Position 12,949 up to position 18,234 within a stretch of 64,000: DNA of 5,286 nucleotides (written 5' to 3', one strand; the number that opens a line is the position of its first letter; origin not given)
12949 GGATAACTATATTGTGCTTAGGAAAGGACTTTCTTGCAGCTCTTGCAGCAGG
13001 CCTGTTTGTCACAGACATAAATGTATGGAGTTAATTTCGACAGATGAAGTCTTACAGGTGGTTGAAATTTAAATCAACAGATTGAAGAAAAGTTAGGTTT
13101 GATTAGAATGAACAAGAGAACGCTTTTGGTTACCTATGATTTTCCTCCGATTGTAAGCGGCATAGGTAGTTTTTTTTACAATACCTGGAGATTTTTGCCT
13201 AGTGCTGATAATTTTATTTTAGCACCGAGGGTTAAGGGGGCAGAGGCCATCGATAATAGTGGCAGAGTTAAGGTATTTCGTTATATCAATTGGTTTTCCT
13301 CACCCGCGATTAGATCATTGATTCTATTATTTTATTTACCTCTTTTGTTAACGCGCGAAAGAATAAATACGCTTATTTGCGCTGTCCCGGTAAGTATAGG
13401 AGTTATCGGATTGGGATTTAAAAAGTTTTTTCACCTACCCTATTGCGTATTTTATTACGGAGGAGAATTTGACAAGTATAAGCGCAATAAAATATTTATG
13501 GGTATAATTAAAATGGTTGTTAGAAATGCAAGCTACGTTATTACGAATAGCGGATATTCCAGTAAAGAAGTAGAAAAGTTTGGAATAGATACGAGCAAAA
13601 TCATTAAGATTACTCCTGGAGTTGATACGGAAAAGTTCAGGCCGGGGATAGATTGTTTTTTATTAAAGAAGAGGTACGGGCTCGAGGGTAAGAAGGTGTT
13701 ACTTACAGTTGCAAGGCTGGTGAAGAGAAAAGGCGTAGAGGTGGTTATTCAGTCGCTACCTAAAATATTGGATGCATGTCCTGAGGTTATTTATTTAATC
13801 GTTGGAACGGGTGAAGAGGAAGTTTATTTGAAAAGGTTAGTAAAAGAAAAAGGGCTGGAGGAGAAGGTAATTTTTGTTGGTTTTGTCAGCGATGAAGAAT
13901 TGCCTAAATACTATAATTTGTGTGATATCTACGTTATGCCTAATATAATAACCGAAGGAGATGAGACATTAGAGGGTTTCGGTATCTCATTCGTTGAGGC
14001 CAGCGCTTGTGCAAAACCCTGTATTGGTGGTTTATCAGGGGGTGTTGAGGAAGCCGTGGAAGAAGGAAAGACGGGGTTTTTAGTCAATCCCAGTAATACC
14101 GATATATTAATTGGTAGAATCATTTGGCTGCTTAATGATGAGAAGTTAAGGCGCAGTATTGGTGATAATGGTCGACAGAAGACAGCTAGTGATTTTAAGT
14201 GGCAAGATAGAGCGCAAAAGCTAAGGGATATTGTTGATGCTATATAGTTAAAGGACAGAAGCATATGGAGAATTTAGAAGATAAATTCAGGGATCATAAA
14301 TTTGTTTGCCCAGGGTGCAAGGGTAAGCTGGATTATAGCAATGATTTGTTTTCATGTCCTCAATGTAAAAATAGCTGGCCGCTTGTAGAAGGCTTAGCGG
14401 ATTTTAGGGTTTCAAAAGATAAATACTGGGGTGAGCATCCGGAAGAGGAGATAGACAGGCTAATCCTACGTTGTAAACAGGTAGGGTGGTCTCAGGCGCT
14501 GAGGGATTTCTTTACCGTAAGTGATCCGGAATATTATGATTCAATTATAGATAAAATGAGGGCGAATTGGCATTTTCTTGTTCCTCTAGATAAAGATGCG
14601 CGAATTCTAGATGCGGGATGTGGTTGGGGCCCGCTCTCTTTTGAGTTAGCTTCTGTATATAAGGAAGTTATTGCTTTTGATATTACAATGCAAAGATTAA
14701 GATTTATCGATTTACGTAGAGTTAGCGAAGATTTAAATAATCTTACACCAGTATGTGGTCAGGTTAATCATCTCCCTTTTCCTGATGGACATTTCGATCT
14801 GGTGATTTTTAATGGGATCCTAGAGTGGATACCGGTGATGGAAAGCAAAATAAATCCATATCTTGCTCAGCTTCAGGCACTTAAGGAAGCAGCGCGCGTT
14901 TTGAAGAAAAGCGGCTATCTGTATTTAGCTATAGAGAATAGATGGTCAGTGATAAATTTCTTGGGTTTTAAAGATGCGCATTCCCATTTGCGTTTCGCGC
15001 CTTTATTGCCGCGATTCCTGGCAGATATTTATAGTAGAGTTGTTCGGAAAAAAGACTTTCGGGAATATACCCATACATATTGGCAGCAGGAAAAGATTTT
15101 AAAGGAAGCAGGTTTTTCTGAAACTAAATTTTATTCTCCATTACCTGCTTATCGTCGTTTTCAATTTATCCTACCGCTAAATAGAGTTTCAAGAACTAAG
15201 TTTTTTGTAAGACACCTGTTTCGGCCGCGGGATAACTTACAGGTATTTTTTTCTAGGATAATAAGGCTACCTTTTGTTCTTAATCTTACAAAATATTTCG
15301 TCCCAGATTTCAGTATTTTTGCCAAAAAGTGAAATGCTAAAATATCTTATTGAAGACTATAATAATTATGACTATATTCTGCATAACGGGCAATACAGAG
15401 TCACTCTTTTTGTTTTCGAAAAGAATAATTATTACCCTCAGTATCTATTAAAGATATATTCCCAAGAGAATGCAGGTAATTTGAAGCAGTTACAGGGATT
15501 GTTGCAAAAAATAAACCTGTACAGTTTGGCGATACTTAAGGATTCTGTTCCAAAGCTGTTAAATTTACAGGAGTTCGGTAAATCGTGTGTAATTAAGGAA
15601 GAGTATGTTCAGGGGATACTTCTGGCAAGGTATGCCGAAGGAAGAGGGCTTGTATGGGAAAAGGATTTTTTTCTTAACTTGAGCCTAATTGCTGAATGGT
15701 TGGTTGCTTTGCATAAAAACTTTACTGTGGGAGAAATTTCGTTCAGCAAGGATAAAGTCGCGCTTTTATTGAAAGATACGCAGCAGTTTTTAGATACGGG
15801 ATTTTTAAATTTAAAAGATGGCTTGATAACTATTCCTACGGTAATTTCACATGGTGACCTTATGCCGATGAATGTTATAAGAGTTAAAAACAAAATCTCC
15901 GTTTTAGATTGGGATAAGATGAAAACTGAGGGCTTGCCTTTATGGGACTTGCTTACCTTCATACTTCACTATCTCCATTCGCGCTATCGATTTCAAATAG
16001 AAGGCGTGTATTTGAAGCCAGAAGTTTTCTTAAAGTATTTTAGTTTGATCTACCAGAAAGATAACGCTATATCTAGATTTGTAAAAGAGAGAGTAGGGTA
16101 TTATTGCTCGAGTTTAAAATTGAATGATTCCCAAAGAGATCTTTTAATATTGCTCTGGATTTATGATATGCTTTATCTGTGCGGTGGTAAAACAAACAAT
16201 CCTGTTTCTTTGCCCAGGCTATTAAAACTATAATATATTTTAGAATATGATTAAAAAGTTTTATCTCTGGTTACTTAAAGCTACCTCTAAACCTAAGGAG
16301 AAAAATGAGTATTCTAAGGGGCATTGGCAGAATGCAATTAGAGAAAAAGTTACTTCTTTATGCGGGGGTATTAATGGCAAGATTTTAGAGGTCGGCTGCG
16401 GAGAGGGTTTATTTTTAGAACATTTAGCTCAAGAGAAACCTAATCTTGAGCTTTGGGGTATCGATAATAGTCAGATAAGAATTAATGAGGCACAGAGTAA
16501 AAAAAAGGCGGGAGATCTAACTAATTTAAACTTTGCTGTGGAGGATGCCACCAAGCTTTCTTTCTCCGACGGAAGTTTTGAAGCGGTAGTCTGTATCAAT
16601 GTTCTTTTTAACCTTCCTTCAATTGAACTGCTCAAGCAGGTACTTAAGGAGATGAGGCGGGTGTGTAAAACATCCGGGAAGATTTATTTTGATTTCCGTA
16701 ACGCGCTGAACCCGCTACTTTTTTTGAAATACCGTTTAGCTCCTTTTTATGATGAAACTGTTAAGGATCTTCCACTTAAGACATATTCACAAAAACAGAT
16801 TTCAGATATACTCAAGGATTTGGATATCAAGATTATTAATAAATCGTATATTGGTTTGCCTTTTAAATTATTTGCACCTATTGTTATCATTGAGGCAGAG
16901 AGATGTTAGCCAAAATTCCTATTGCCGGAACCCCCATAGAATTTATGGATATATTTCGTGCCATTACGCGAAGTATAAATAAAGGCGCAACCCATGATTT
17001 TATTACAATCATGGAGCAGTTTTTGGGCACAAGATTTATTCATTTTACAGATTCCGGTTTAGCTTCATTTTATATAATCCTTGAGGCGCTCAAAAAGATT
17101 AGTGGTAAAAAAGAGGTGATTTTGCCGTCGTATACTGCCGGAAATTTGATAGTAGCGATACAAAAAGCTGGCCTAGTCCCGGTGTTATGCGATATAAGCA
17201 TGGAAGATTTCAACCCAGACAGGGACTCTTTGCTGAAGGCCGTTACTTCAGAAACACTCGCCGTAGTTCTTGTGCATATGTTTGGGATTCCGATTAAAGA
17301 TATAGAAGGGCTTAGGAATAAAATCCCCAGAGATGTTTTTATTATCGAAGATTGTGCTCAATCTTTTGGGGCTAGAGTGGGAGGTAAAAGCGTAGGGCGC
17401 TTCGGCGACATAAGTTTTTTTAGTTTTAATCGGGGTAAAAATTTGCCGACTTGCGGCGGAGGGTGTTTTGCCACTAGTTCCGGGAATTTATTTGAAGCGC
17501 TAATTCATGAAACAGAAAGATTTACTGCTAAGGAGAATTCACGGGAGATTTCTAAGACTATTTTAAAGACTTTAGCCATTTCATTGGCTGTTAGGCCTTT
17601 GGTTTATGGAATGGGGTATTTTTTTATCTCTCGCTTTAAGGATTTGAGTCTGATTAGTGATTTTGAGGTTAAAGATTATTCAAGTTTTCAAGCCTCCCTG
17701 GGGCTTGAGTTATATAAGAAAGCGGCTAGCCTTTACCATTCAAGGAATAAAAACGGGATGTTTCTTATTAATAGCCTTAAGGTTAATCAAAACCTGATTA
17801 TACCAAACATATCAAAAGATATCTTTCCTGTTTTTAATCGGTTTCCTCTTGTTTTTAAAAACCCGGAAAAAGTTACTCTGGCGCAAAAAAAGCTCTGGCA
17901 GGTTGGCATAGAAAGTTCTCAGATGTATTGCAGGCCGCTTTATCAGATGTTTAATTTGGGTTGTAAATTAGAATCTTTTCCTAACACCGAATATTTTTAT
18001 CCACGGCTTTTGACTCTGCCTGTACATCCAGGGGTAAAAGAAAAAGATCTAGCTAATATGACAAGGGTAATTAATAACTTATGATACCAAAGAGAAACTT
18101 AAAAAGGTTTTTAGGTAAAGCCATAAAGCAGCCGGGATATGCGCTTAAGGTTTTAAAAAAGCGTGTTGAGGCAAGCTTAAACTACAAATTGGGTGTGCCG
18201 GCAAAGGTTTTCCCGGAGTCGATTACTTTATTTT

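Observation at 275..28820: Each of two Wzc-like tyrosine autokinases is paired with its own PilZ protein, with an HD-GYP phosphodiesterase in the same locus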

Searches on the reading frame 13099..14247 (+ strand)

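Call 9: search_protein_families(library=ncbifam, proteins=[window:13099-14247:+], max_evalue=0.00001)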
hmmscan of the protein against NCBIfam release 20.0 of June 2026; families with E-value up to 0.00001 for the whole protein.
window:13099-14247:+ (382 aa): 37 families (the best 25 are shown)
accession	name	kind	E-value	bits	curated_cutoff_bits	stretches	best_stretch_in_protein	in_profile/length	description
TIGR04063.1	stp3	hypoth_equivalog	2.4e-30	105.7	442.05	1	136-379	150-392/397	TIGR04063 family PEP-CTERM/XrtA system glycosyltransferase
TIGR03449.1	mycothiol_MshA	equivalog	2e-28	99.4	462.5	1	139-378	160-399/406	D-inositol-3-phosphate glycosyltransferase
NF041876.1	EPS_EpsE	equivalog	1.1e-26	94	400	1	142-375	160-389/389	exopolysaccharide biosynthesis GT4 family glycosyltransferase EpsE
TIGR03999.1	thiol_BshA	equivalog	9.4e-25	87.3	273.7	1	131-372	132-363/375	N-acetyl-alpha-D-glucosaminyl L-malate synthase BshA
TIGR03088.1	stp2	hypoth_equivalog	1.9e-23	83.1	409.05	1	159-379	153-370/374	TIGR03088 family PEP-CTERM/XrtA system glycosyltransferase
TIGR02149.1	glgA_Coryne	subfamily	3.7e-22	79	302.4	1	138-378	139-386/391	glycogen synthase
TIGR04005.1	wcaL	equivalog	4.7e-21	75.1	537.6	1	151-380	182-404/406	colanic acid biosynthesis glycosyltransferase WcaL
TIGR04157.1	glyco_rSAM_CFB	subfamily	3.1e-20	72.5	400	1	138-373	164-400/406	TIGR04157 family glycosyltransferase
NF038298.1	EPS_HpsO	equivalog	4.6e-20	71.7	575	1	167-375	170-380/388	hormogonium polysaccharide biosynthesis glycosyltransferase HpsO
NF041010.1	glycosy_Agl16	equivalog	5.7e-19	68.2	575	1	128-379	118-348/352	glycosylation protein Agl16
NF047684.1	TeichurnBiosyTuaC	equivalog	1.4e-17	63.8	550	1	113-378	133-385/391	teichuronic acid biosynthesis protein TuaC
NF012028.0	PRK15484.1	subfamily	7.5e-17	61.5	618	1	170-378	165-374/380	lipopolysaccharide N-acetylglucosaminyltransferase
NF038295.1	EPS_HpsP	equivalog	1.5e-15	57.2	550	1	141-376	152-381/388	hormogonium polysaccharide biosynthesis glycosyltransferase HpsP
NF047880.1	glyco_SdgA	exception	2.8e-15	55.9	800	1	198-378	315-486/488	serine-aspartate repeat adhesin O-glycosyltransferase SdgA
NF053513.1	Gtran_IagA_BgsA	equivalog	1.5e-14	53.8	460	1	133-306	95-260/333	LTA glycolipid anchor biosynthesis glycosyltransferase, IagA/BgsA family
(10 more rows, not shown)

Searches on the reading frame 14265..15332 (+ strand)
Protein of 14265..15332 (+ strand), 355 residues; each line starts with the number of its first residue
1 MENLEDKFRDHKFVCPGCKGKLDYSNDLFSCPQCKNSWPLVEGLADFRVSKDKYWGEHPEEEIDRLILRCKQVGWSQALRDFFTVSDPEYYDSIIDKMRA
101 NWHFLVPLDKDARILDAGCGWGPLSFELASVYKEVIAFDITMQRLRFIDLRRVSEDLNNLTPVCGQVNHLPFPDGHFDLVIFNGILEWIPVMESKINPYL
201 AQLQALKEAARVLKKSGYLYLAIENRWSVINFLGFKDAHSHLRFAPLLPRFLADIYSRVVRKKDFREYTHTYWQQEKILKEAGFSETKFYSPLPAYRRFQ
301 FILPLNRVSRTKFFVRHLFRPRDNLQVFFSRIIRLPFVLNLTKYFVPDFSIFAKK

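Call 9: search_protein_families(library=ncbifam, proteins=[window:14265-15332:+], max_evalue=0.00001)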
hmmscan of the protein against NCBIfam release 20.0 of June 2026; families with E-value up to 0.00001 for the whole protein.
window:14265-15332:+ (355 aa): 12 families
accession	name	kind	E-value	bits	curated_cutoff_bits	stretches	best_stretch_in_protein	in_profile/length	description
TIGR02072.1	BioC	equivalog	5.9e-12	45.9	184.95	1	110-223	34-134/244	malonyl-ACP O-methyltransferase BioC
NF047649.1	MTase_UXPK_star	exception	4.6e-10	39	460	1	105-222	72-182/283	methyltransferase/UXPK-star double selenoprotein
TIGR01934.1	MenG_MenH_UbiE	subfamily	1.9e-09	37.1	158.35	1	108-221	37-141/223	ubiquinone/menaquinone biosynthesis methyltransferase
NF045667.1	MTase_DVU1556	equivalog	7.2e-09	35.4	155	1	105-221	17-119/213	DVU_1556 family methyltransferase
NF043040.1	corrin_prot_MT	hypoth_equivalog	1.7e-07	30.9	180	1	110-224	41-150/216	corrinoid protein-associated methyltransferase CpaM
TIGR02021.1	BchM-ChlM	equivalog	2.7e-07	30.2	158.9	1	105-209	47-149/218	magnesium protoporphyrin IX methyltransferase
TIGR01983.1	UbiG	equivalog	2.9e-07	30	102.95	1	110-202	49-142/228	bifunctional 2-polyprenyl-6-hydroxyphenol methylase/3-demethylubiquinol 3-O-methyltransferase UbiG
NF041537.1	ArsM_AhpD_UU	exception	4.6e-07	28.9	510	1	107-222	73-181/345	arsenite methyltransferase/AhpD domain selenoprotein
TIGR04345.1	ovoA_Cterm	equivalog_domain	5.4e-07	29.4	170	1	110-146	41-77/242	putative 4-mercaptohistidine N1-methyltransferase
NF041536.1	ArsM_DUF2284_UU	exception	7.3e-07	27.9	575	1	107-222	73-181/459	arsenite methyltransferase/DUF2284 domain selenoprotein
NF001243.0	PRK00216.1-4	equivalog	9e-06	25.2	235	0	109-286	46-215/237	demethylmenaquinone methyltransferase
TIGR02752.1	MenG_heptapren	equivalog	9.2e-06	25.3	419.85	0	108-289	43-216/231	demethylmenaquinone methyltransferase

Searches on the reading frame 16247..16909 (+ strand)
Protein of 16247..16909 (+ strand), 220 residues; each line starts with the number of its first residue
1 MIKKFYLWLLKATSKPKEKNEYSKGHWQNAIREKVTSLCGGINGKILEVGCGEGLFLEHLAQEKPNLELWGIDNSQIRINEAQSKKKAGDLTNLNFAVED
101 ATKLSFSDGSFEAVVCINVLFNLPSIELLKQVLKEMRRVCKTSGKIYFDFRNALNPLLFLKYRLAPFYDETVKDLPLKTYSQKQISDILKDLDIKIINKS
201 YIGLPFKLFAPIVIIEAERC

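Call 10: search_protein_families(library=ncbifam, proteins=[window:16247-16909:+], max_evalue=0.00001)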
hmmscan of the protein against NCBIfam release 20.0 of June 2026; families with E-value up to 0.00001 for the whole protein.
window:16247-16909:+ (220 aa): 31 families (the best 25 are shown)
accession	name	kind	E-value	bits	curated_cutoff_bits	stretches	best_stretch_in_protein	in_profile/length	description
TIGR01934.1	MenG_MenH_UbiE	subfamily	1.7e-14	53.7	158.35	1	26-147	26-140/223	ubiquinone/menaquinone biosynthesis methyltransferase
NF045667.1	MTase_DVU1556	equivalog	4.6e-14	52.4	155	1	42-147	22-118/213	DVU_1556 family methyltransferase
NF045882.1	PLipidMtase_Leg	equivalog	3.1e-13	50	390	1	42-164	42-161/207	phospholipid N-methyltransferase PmtA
TIGR02021.1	BchM-ChlM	equivalog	6.9e-13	48.5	158.9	1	42-202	53-206/218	magnesium protoporphyrin IX methyltransferase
NF001244.0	PRK00216.1-5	equivalog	1.7e-12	47.1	216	1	27-147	36-152/236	bifunctional demethylmenaquinone methyltransferase/2-methoxy-6-polyprenyl-1,4-benzoquinol methylase UbiE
TIGR01983.1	UbiG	equivalog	1.9e-12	47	102.95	1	43-148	50-151/228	bifunctional 2-polyprenyl-6-hydroxyphenol methylase/3-demethylubiquinol 3-O-methyltransferase UbiG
TIGR02072.1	BioC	equivalog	1.5e-11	44.6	184.95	1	43-148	35-132/244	malonyl-ACP O-methyltransferase BioC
NF045825.1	FAmtase_mtf2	equivalog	3.3e-11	42.9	400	1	42-190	57-193/248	fatty-acid O-methyltransferase Mtf2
NF043040.1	corrin_prot_MT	hypoth_equivalog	6.2e-11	42.1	180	1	29-146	28-145/216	corrinoid protein-associated methyltransferase CpaM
NF045823.1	PthPhpthDimycoMt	equivalog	3.5e-10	39.5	300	1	44-193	67-204/256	phthiotriol/phenolphthiotriol dimycocerosates methyltransferase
NF047649.1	MTase_UXPK_star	exception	4.4e-10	39.1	460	1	45-146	80-179/283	methyltransferase/UXPK-star double selenoprotein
NF041536.1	ArsM_DUF2284_UU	exception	1.3e-09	37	575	1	45-147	79-179/459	arsenite methyltransferase/DUF2284 domain selenoprotein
NF001243.0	PRK00216.1-4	equivalog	1.9e-09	37.2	235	1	44-146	49-149/237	demethylmenaquinone methyltransferase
TIGR02752.1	MenG_heptapren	equivalog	2.5e-09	37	419.85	1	45-146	48-147/231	demethylmenaquinone methyltransferase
NF041537.1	ArsM_AhpD_UU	exception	4.2e-09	35.7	510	1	45-146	79-178/345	arsenite methyltransferase/AhpD domain selenoprotein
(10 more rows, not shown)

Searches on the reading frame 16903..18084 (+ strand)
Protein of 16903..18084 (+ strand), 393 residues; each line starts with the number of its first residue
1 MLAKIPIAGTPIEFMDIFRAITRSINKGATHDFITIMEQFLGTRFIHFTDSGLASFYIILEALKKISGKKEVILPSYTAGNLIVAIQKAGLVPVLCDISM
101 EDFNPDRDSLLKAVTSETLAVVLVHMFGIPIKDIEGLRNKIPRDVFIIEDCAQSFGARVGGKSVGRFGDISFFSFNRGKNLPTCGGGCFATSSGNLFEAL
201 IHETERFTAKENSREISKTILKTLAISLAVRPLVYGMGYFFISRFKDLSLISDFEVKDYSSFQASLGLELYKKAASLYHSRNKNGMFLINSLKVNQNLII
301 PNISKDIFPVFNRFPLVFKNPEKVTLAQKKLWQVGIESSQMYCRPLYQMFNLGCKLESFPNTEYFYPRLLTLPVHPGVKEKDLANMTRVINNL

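Call 10: search_protein_families(library=ncbifam, proteins=[window:16903-18084:+], max_evalue=0.00001)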
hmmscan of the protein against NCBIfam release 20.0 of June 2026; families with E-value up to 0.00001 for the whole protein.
window:16903-18084:+ (393 aa): 7 families
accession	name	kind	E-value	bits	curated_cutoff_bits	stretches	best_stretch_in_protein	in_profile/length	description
NF011936.0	PRK15407.1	equivalog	8.8e-23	80.7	423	1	31-197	68-241/440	lipopolysaccharide biosynthesis protein RfbH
NF008687.0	PRK11706.1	equivalog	1.8e-22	79.6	375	1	30-190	33-192/375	dTDP-4-amino-4,6-dideoxygalactose transaminase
TIGR03588.1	PseC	equivalog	6.6e-20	71.4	423.5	1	33-200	35-207/380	UDP-4-amino-4,6-dideoxy-N-acetyl-beta-L-altrosamine transaminase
TIGR04427.1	PLP_DesI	equivalog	1.4e-18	67.2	650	1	33-199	57-220/390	dTDP-4-dehydro-6-deoxyglucose aminotransferase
NF008658.2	PRK11658.1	equivalog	3.1e-18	65.6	631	1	40-197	45-200/379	UDP-4-amino-4-deoxy-L-arabinose aminotransferase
TIGR04181.1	NHT_00031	hypoth_equivalog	4.6e-16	58.7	420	1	36-203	38-220/359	LegC family aminotransferase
TIGR02379.1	ECA_wecE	subfamily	7.3e-16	57.9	434.85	1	41-188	44-191/376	dTDP-4-amino-4,6-dideoxy-D-glucose transaminase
